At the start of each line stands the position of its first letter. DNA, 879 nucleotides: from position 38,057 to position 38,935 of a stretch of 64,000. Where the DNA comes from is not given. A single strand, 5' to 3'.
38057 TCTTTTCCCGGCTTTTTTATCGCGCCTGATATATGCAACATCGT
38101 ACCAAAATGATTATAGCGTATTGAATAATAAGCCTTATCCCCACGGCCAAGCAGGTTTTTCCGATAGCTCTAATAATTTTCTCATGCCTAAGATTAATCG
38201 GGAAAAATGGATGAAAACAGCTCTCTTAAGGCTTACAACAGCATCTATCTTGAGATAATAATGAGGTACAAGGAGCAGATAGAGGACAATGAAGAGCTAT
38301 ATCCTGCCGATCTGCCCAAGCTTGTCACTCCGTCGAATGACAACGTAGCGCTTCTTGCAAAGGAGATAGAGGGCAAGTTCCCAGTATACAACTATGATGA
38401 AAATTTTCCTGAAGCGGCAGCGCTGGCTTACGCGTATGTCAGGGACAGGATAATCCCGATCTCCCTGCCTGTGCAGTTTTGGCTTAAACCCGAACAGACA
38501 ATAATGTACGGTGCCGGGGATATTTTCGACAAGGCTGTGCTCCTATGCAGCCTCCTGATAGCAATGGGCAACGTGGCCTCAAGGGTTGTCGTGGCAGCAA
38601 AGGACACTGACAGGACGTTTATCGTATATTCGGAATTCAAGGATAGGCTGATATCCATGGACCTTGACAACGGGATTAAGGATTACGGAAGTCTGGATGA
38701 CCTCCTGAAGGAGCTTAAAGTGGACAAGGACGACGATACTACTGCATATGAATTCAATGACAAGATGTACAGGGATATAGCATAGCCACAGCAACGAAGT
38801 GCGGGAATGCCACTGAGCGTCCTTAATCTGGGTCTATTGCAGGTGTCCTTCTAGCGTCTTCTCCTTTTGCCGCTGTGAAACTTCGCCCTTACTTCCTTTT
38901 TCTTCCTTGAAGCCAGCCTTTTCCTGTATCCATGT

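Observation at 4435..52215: Recurring architecture: three AT-rich insertions, each just downstream of a gene and flanked by a copy of that gene's 3' end, none with an integrase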

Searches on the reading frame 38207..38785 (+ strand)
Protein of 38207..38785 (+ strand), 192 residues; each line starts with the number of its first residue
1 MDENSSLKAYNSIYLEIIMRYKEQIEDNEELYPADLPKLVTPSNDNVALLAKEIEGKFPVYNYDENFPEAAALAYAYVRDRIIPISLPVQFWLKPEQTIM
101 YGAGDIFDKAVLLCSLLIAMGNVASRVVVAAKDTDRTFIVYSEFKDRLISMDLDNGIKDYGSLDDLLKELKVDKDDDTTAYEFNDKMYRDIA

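Call 74: search_protein_families(library=pfam, proteins=[window:38207-38785:+], max_evalue=0.01)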
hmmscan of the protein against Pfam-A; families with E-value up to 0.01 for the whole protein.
window:38207-38785:+ (192 aa): 1 family
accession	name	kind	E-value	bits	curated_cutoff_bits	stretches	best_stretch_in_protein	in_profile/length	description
PF24656.1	CEPT76_peptidase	-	1.2e-05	26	27.8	1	91-142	2-53/121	CEP76 peptidase-like domain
